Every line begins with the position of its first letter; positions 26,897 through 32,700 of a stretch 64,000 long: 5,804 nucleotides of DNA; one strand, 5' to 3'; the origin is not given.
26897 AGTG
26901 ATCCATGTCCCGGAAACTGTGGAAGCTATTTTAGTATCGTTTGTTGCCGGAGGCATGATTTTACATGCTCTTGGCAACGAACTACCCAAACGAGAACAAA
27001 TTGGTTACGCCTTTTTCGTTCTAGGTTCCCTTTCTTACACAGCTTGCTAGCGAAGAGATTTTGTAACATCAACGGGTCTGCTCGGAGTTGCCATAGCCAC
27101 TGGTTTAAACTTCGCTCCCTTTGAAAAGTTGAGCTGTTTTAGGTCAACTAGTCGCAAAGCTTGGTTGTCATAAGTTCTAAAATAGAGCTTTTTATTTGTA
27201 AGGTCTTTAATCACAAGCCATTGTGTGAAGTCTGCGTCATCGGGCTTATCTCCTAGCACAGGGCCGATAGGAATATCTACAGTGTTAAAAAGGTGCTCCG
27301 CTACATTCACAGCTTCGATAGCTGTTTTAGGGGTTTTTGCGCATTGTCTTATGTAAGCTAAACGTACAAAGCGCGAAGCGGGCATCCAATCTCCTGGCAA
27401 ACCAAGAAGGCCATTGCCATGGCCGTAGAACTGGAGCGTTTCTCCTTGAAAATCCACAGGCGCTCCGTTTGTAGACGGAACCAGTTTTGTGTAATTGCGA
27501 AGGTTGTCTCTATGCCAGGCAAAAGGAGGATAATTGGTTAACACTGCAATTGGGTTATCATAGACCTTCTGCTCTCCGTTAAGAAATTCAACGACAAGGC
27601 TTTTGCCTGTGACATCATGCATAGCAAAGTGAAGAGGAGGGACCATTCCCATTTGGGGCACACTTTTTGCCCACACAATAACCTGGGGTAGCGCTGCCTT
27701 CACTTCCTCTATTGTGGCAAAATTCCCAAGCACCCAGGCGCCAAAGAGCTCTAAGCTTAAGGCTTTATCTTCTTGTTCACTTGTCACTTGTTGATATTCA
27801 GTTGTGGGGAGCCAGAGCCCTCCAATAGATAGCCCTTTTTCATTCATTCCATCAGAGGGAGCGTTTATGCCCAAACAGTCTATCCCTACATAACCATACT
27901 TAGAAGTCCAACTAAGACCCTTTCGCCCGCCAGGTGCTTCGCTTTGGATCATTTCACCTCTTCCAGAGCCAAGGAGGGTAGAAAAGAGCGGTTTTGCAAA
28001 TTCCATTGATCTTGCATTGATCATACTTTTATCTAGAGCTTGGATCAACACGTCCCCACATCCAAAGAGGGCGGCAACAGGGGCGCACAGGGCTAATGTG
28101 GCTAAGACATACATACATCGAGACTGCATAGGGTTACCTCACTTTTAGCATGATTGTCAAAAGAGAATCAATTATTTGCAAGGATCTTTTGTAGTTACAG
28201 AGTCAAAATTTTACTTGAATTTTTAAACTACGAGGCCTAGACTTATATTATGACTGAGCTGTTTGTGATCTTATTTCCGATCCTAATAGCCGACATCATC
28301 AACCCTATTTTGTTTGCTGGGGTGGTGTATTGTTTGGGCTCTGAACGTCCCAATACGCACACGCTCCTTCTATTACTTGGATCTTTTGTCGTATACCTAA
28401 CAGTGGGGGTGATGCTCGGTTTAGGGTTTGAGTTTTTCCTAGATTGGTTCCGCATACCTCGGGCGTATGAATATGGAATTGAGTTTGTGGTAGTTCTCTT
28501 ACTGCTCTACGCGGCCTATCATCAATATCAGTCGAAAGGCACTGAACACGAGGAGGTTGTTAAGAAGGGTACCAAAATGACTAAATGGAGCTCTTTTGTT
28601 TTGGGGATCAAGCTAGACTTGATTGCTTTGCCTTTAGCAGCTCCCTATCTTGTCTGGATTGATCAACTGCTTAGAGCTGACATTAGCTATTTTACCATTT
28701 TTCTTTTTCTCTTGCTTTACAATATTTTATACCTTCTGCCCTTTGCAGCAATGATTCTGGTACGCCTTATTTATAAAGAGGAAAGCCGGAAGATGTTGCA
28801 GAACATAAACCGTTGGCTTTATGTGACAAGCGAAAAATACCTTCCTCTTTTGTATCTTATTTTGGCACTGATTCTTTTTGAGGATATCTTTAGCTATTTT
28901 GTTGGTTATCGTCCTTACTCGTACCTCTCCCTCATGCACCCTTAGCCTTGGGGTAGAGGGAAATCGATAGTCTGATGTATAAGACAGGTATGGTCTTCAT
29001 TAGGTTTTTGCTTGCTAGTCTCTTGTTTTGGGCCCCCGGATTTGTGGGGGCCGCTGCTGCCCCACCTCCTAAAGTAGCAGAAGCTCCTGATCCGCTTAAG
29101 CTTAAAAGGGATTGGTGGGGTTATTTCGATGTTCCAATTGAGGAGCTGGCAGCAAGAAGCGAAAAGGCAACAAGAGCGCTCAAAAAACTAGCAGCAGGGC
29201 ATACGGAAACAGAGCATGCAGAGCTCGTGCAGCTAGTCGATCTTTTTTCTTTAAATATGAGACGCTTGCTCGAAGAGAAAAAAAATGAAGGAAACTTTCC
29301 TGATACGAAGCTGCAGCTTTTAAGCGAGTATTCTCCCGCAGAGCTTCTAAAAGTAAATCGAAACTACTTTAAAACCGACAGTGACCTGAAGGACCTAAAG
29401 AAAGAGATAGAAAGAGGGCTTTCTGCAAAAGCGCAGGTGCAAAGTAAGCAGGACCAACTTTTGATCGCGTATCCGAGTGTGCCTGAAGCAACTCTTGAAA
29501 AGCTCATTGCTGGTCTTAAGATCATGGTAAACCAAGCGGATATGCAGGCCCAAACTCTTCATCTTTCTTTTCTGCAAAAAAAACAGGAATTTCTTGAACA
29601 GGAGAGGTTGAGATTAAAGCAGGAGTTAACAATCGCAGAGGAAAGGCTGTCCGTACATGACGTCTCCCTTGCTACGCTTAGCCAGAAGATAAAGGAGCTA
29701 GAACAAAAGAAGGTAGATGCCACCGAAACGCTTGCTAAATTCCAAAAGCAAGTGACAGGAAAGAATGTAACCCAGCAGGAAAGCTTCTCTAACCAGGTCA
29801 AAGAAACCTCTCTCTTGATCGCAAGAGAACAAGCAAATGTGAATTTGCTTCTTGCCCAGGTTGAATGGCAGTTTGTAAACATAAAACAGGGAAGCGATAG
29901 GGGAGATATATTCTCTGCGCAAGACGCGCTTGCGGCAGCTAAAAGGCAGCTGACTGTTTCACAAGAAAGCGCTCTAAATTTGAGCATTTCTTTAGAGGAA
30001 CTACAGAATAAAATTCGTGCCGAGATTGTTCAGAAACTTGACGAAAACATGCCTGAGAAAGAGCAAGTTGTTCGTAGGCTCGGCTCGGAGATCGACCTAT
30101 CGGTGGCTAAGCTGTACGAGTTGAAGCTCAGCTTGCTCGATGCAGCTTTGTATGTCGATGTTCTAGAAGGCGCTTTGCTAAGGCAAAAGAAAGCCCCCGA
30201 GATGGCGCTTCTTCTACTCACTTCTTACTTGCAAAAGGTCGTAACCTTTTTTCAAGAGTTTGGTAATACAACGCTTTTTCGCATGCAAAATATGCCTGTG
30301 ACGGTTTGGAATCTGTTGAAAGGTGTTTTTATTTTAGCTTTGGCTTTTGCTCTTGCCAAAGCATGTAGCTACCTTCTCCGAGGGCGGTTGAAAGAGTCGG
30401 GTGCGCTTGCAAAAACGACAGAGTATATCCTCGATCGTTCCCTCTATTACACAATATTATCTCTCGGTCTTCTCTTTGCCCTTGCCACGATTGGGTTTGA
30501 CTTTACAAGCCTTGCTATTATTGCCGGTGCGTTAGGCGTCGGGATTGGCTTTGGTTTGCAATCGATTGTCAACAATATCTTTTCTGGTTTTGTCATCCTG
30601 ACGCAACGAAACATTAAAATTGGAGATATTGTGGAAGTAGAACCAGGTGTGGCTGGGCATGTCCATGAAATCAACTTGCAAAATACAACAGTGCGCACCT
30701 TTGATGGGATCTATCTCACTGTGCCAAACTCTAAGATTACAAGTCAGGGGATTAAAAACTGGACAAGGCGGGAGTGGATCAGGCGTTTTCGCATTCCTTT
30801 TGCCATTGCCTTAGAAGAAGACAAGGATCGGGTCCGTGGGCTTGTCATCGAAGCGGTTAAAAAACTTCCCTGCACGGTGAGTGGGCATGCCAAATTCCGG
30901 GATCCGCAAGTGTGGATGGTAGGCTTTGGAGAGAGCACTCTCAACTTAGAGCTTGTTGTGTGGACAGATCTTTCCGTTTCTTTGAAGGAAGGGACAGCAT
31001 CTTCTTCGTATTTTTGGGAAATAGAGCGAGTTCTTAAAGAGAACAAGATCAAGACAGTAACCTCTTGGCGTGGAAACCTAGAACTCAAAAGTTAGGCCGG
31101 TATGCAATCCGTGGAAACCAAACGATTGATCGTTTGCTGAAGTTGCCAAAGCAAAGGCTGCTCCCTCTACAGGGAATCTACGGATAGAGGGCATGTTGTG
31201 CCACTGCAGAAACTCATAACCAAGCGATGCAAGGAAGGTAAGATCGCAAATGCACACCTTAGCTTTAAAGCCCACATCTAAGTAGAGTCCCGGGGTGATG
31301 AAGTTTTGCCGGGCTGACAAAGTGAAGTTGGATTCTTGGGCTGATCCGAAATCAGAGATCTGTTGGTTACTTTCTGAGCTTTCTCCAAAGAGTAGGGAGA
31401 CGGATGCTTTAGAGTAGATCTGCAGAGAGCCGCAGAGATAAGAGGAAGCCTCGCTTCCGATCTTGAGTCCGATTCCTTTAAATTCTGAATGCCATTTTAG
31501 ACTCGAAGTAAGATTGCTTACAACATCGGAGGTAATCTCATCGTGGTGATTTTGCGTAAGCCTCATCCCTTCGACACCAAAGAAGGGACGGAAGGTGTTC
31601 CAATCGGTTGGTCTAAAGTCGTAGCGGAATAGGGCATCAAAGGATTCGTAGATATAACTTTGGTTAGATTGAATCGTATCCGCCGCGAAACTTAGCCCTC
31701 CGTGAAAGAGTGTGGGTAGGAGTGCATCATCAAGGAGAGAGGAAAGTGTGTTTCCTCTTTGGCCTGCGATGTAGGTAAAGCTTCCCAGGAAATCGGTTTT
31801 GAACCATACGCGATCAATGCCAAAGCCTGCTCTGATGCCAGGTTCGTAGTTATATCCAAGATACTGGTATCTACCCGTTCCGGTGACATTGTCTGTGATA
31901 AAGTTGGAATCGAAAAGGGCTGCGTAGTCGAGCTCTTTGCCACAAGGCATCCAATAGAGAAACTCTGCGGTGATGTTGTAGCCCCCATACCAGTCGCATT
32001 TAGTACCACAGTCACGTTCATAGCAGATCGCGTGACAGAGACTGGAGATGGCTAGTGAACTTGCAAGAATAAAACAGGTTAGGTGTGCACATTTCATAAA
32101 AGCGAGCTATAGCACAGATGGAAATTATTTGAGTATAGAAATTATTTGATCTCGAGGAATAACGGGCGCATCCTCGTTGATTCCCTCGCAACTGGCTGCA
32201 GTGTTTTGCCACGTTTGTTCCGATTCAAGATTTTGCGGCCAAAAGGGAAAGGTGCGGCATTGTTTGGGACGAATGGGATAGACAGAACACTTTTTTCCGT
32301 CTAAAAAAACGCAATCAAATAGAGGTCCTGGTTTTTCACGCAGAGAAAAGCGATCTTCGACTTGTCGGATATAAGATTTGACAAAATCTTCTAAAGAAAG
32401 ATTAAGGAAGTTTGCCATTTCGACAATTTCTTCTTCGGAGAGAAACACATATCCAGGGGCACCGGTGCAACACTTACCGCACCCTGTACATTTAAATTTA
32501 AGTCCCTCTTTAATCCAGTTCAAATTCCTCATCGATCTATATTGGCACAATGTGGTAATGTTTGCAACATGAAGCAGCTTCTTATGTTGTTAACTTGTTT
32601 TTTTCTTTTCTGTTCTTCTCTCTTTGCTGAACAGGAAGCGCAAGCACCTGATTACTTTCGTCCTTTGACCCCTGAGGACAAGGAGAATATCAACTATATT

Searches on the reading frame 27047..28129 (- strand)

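Call 19: search_protein_families(library=pfam, proteins=[window:27047-28129:-], max_evalue=0.00001)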
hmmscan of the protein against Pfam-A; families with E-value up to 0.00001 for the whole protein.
window:27047-28129:- (360 aa): 1 family
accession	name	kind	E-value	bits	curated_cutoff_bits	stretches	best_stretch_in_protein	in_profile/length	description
PF02275.23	CBAH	-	3.3e-59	201.5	20.4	1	24-335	1-308/316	Linear amide C-N hydrolases, choloylglycine hydrolase family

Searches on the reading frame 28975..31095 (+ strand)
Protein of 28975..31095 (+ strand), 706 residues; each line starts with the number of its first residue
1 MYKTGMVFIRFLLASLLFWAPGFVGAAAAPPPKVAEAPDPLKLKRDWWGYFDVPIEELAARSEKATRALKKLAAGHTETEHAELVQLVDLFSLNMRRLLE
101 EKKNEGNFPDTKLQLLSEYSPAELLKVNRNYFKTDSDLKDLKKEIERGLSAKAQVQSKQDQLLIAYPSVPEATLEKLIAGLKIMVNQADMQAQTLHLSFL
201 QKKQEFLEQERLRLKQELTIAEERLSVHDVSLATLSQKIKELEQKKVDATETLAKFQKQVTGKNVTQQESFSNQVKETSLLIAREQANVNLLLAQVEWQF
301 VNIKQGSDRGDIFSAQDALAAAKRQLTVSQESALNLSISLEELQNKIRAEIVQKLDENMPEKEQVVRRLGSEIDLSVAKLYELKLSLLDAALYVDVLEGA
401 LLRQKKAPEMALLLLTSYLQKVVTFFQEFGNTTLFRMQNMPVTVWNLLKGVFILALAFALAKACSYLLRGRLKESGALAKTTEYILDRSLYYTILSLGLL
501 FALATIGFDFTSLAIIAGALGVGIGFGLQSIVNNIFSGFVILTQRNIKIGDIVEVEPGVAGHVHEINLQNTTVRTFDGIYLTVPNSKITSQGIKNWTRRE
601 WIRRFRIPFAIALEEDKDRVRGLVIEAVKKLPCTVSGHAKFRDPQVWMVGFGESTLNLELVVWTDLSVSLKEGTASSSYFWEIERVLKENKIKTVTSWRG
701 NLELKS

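Call 19: search_protein_families(library=pfam, proteins=[window:28975-31095:+], max_evalue=0.00001)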
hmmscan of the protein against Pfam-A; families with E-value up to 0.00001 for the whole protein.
window:28975-31095:+ (706 aa): 1 family
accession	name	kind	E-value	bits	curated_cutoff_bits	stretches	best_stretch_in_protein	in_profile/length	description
PF00924.24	MS_channel_2nd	-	1.7e-20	73.3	20.2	1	531-598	2-68/68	Mechanosensitive ion channel, beta-domain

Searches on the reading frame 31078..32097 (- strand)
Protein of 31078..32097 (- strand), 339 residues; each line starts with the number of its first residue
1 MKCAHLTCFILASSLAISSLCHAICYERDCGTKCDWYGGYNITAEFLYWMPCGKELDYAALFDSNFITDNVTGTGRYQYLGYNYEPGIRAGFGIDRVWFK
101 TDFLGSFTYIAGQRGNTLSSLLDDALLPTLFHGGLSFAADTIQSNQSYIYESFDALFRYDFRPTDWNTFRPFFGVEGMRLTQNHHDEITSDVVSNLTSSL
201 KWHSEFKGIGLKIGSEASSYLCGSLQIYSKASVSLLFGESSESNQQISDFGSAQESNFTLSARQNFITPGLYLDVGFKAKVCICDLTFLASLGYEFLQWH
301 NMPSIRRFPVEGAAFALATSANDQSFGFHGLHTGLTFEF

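Call 3: search_protein_families(library=pfam, proteins=[window:31078-32097:-], max_evalue=1)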
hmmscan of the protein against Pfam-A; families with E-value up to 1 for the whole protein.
window:31078-32097:- (339 aa): 1 family
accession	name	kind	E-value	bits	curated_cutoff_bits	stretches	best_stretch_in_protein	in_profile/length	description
PF05150.18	Legionella_OMP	-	4.4e-17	62.4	25.4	1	39-338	8-280/281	Legionella pneumophila major outer membrane protein precursor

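Call 4: search_protein_families(library=ncbifam, proteins=[window:31078-32097:-], max_evalue=1)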
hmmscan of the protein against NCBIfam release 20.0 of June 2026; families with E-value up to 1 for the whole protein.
window:31078-32097:- (339 aa): 0 families

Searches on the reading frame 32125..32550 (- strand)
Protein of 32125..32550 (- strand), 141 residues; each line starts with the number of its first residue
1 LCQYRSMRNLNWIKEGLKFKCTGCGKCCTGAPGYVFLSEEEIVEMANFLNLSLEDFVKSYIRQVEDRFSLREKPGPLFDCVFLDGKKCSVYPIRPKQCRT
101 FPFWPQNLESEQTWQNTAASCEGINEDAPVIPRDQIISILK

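Call 3: search_protein_families(library=pfam, proteins=[window:32125-32550:-], max_evalue=1)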
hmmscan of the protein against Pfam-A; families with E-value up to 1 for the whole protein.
window:32125-32550:- (141 aa): 2 families
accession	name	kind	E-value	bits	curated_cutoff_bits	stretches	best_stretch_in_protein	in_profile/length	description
PF03692.20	CxxCxxCC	-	4.6e-14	53.3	23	1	20-121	1-84/85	Putative zinc- or iron-chelating domain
PF18892.5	DUF5651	-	0.14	12.5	27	1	11-45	8-42/53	Family of unknown function (DUF5651)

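Call 4: search_protein_families(library=ncbifam, proteins=[window:32125-32550:-], max_evalue=1)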
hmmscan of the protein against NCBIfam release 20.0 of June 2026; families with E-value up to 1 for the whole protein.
window:32125-32550:- (141 aa): 2 families
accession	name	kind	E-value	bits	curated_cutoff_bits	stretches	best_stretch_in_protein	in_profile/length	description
NF040864.1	HgcB_ferredoxin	equivalog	0.012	15.4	99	1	20-47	15-42/93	mercury methylation ferredoxin HgcB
NF004466.0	PRK05788.1-4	equivalog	0.19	10.9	326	1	39-69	259-289/335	cobalt-precorrin 5A hydrolase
